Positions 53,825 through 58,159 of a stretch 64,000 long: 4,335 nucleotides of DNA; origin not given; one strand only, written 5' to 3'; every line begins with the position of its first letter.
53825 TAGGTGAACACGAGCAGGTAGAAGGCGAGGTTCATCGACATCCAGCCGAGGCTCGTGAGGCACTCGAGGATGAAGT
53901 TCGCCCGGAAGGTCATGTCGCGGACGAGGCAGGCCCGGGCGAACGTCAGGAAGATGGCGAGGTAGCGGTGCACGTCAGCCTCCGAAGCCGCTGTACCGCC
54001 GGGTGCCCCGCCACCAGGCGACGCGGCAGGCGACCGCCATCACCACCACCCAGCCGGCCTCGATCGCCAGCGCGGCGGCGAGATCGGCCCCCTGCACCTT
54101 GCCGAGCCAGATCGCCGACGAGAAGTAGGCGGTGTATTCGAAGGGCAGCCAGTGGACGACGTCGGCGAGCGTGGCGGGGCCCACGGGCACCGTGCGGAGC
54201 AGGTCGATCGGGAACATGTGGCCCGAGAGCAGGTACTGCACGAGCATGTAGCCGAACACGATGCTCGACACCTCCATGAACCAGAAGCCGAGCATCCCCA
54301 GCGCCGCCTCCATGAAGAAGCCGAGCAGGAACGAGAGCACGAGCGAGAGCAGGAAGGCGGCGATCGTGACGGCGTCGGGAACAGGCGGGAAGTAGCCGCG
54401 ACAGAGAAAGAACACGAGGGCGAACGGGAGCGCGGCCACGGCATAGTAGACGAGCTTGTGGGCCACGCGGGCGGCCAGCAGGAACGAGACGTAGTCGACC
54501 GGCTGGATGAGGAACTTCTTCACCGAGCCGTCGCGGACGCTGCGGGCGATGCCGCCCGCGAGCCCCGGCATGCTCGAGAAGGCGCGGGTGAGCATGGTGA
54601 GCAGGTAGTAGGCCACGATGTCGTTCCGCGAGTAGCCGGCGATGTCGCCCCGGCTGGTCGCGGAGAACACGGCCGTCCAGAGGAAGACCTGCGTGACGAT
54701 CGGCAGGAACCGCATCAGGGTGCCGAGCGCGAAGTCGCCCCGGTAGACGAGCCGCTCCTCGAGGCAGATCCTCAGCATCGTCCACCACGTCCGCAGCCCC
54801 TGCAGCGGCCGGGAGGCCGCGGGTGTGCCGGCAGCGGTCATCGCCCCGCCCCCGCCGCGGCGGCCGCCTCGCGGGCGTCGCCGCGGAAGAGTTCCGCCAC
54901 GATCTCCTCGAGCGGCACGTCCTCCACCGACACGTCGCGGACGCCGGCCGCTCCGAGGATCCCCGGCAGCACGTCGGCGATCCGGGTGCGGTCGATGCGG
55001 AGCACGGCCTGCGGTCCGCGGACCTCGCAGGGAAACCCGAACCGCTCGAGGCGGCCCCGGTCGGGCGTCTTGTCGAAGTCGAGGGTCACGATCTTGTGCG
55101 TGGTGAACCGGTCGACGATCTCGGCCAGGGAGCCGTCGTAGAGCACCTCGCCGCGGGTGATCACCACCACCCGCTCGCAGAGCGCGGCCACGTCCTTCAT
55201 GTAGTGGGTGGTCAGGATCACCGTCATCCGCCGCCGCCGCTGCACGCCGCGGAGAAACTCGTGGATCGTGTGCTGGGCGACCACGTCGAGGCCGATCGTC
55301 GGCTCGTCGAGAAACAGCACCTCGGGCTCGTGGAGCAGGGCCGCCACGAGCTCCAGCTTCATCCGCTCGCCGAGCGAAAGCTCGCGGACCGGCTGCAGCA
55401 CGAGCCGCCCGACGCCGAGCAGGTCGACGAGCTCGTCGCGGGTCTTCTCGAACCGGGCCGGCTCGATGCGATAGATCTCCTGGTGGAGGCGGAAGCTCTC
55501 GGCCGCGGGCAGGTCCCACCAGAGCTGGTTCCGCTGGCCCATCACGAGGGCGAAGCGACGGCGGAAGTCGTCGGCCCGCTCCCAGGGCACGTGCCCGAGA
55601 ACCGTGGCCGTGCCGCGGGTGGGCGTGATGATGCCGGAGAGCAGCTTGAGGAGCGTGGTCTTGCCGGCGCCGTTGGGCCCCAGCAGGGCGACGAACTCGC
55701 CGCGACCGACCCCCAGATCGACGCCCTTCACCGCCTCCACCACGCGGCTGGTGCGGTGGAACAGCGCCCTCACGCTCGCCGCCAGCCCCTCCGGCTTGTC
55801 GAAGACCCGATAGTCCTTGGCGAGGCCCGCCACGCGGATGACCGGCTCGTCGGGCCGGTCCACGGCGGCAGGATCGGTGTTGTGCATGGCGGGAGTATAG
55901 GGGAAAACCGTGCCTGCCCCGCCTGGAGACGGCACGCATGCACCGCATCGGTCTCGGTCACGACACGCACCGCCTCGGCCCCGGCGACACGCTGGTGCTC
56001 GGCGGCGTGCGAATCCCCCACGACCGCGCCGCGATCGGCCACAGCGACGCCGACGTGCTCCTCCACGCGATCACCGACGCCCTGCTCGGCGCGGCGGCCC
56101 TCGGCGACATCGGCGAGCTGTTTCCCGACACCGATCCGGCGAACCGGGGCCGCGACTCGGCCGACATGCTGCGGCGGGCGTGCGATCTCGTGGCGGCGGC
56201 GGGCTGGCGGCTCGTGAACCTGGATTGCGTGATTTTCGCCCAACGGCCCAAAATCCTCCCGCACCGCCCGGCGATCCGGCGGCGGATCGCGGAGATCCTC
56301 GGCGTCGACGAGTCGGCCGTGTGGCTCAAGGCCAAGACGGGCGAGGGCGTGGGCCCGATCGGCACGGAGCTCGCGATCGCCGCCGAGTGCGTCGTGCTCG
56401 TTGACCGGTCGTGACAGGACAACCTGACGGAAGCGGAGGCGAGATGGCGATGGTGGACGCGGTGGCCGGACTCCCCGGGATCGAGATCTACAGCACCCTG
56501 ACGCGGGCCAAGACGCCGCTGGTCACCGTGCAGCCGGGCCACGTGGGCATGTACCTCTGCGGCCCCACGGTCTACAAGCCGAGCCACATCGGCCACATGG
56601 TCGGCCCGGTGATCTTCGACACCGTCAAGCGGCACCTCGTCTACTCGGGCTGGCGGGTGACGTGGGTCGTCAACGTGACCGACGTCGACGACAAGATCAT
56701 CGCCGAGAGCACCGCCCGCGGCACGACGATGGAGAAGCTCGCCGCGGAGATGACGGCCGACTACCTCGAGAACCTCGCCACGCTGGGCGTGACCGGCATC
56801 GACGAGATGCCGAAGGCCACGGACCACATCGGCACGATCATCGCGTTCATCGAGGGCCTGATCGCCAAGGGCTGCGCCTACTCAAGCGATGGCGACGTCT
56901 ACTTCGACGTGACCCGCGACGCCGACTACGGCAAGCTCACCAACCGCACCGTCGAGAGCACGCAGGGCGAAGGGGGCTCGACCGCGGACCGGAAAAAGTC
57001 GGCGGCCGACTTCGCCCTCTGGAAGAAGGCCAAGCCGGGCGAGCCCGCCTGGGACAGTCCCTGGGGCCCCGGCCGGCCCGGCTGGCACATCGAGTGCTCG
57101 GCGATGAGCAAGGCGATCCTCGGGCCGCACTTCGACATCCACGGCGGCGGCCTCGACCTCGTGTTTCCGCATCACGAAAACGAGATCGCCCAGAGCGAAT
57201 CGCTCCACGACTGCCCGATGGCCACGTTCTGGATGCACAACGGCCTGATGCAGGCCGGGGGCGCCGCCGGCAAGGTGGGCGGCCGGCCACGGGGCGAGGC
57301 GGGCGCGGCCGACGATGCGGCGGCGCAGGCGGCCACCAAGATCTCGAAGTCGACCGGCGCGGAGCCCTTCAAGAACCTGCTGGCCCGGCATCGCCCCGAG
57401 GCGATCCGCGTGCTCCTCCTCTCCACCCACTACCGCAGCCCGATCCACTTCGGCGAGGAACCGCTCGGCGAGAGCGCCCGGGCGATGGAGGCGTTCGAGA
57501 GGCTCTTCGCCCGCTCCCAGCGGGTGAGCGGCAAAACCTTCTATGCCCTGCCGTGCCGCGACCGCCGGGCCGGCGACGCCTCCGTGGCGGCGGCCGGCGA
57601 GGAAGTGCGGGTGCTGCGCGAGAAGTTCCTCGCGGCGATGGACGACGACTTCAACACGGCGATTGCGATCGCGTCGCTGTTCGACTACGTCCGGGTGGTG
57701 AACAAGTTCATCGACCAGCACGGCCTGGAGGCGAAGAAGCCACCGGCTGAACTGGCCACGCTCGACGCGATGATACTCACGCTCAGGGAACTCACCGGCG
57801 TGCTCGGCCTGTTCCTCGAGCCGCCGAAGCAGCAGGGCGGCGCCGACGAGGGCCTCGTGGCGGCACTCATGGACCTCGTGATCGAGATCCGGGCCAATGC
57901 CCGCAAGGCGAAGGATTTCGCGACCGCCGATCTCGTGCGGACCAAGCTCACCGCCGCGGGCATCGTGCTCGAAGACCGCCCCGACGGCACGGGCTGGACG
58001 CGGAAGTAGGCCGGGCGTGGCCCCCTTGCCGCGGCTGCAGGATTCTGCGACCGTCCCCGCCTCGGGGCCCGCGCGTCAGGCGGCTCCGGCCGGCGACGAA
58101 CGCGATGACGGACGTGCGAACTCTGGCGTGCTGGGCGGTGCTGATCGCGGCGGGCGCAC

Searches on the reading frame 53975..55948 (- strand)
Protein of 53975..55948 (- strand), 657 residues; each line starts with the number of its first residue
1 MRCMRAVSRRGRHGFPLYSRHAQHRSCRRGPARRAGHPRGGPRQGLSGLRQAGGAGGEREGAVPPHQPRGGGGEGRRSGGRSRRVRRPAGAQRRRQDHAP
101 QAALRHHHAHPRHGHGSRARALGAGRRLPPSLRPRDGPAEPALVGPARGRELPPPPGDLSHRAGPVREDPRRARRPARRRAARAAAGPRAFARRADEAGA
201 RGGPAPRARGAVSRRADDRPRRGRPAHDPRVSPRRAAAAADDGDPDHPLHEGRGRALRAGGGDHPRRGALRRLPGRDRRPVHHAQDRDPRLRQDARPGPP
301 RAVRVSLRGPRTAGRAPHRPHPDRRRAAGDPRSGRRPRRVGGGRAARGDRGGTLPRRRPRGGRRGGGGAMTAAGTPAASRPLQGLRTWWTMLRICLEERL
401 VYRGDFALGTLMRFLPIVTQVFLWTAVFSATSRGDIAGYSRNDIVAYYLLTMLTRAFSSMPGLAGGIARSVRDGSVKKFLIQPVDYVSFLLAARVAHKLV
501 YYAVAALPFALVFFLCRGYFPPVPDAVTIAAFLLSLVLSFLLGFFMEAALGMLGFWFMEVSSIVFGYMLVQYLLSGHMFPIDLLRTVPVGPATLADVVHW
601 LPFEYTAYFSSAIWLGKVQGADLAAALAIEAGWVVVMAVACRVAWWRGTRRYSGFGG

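Call 7: search_protein_families(library=pfam, proteins=[window:53975-55948:-], max_evalue=0.01)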
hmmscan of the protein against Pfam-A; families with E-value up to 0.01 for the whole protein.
window:53975-55948:- (657 aa): 2 families
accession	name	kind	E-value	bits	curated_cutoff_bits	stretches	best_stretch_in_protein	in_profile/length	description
PF06182.17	ABC2_membrane_6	-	8e-18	65.5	22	1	415-655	2-228/229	ABC-2 family transporter protein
PF01061.29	ABC2_membrane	-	0.00033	20.7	26.9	1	398-584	10-186/211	ABC-2 type transporter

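Call 8: search_protein_families(library=ncbifam, proteins=[window:53975-55948:-], max_evalue=0.01)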
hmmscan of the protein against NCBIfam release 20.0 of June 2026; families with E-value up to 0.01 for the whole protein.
window:53975-55948:- (657 aa): 0 families

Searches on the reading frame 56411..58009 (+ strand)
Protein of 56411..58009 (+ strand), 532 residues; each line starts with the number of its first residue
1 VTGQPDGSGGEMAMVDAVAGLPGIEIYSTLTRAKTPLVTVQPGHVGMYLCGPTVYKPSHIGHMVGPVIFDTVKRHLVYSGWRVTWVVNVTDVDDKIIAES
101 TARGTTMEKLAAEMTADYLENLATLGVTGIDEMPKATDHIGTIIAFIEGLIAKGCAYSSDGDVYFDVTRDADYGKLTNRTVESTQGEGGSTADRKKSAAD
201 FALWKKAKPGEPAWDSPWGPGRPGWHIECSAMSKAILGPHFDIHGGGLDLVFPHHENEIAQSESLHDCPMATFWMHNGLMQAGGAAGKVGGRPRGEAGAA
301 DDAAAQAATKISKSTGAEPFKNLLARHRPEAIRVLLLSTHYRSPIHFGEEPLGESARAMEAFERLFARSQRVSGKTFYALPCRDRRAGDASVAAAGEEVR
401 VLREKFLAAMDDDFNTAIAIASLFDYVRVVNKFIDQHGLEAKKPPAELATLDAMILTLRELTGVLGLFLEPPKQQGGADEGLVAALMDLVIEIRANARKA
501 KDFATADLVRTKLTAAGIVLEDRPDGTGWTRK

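Call 26: search_protein_families(library=pfam, proteins=[window:56411-58009:+], max_evalue=0.001)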
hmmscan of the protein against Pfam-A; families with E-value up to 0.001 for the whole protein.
window:56411-58009:+ (532 aa): 3 families
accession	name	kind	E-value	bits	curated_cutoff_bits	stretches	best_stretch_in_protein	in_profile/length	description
PF01406.26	tRNA-synt_1e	-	3.6e-101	338.9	27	1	39-282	4-249/301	tRNA synthetases class I (C) catalytic domain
PF09190.17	DALR_2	-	8e-15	55.6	22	1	405-468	1-56/57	DALR domain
PF23493.1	CysS_C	-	1.8e-05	25.2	23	1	492-529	13-50/51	Cysteinyl-tRNA ligase anticodon binding domain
